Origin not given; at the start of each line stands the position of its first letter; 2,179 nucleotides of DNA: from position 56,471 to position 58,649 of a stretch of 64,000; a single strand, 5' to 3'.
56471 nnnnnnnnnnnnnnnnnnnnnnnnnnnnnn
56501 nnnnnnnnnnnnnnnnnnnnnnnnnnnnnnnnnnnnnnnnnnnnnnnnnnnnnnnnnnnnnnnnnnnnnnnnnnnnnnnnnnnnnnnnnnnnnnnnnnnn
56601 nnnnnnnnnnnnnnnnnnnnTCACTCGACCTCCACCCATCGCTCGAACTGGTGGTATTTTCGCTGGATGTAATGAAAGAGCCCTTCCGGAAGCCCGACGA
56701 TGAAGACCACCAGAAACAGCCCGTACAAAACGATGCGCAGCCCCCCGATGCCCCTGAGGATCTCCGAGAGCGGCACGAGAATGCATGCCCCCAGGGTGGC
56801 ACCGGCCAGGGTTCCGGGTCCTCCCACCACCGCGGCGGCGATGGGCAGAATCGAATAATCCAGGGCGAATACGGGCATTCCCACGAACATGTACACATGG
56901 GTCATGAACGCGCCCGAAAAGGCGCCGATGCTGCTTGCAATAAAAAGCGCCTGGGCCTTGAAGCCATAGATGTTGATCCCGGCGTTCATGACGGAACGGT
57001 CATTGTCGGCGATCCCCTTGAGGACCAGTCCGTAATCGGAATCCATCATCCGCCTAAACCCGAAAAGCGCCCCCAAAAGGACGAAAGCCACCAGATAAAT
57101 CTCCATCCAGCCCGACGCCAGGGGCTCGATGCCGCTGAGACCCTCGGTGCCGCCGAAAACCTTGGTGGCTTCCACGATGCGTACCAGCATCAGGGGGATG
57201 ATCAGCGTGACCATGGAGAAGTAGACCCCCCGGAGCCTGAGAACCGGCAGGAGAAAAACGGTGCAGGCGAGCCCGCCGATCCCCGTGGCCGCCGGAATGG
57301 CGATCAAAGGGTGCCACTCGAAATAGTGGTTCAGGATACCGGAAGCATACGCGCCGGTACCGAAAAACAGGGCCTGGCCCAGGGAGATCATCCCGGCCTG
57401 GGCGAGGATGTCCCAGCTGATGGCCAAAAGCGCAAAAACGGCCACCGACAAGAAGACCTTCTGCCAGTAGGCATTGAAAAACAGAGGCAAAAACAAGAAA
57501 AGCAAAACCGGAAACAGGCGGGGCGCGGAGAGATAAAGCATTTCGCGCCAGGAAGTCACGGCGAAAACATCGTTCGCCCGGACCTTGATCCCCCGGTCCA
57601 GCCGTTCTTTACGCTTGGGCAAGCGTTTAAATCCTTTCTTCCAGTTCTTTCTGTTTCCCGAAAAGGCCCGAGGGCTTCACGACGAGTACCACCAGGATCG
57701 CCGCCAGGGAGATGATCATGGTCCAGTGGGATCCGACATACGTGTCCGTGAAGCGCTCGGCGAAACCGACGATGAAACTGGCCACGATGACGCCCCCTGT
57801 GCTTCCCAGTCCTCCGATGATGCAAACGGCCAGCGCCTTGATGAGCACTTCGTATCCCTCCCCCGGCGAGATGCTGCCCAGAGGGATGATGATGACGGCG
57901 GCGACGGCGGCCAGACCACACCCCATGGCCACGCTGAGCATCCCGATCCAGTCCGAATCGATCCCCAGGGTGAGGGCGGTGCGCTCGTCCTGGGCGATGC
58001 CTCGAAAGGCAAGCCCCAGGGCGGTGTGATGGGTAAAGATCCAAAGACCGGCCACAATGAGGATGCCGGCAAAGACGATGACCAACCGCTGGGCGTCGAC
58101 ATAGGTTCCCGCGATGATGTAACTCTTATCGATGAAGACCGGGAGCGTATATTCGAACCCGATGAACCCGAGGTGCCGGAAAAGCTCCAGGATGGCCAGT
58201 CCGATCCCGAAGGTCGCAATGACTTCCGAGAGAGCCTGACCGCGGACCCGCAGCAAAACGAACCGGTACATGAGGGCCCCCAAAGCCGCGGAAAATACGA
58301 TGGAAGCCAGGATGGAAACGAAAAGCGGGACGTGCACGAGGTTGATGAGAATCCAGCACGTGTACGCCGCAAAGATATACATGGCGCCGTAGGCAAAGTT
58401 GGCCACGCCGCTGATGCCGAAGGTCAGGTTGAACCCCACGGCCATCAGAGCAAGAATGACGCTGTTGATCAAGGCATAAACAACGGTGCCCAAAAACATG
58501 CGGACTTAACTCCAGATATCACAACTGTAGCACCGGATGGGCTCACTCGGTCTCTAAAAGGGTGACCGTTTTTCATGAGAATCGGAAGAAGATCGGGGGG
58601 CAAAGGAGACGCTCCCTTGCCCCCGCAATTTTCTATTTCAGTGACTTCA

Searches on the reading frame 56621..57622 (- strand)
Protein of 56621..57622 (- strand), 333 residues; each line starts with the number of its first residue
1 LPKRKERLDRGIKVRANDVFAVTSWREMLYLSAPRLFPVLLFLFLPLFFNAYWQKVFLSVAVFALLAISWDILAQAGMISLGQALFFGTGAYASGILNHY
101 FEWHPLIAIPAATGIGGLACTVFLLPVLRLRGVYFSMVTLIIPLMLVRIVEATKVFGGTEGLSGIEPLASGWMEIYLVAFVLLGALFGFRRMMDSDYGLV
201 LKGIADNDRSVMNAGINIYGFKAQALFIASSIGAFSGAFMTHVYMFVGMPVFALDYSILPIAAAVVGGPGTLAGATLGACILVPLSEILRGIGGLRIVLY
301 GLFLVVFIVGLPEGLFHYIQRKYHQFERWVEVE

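Call 45: search_protein_families(library=pfam, proteins=[window:56621-57622:-])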
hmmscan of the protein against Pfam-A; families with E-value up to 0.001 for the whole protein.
window:56621-57622:- (333 aa): 1 family
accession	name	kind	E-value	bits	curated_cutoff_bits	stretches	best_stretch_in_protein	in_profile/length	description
PF02653.21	BPD_transp_2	-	3.6e-27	95.6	26.8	1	56-306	5-268/269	Branched-chain amino acid transport system / permease component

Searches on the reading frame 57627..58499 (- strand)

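Call 45: search_protein_families(library=pfam, proteins=[window:57627-58499:-])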
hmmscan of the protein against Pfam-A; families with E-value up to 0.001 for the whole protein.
window:57627-58499:- (290 aa): 1 family
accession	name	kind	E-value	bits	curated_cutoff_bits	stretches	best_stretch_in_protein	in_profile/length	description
PF02653.21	BPD_transp_2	-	8.9e-38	130.4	26.8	1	7-272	3-269/269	Branched-chain amino acid transport system / permease component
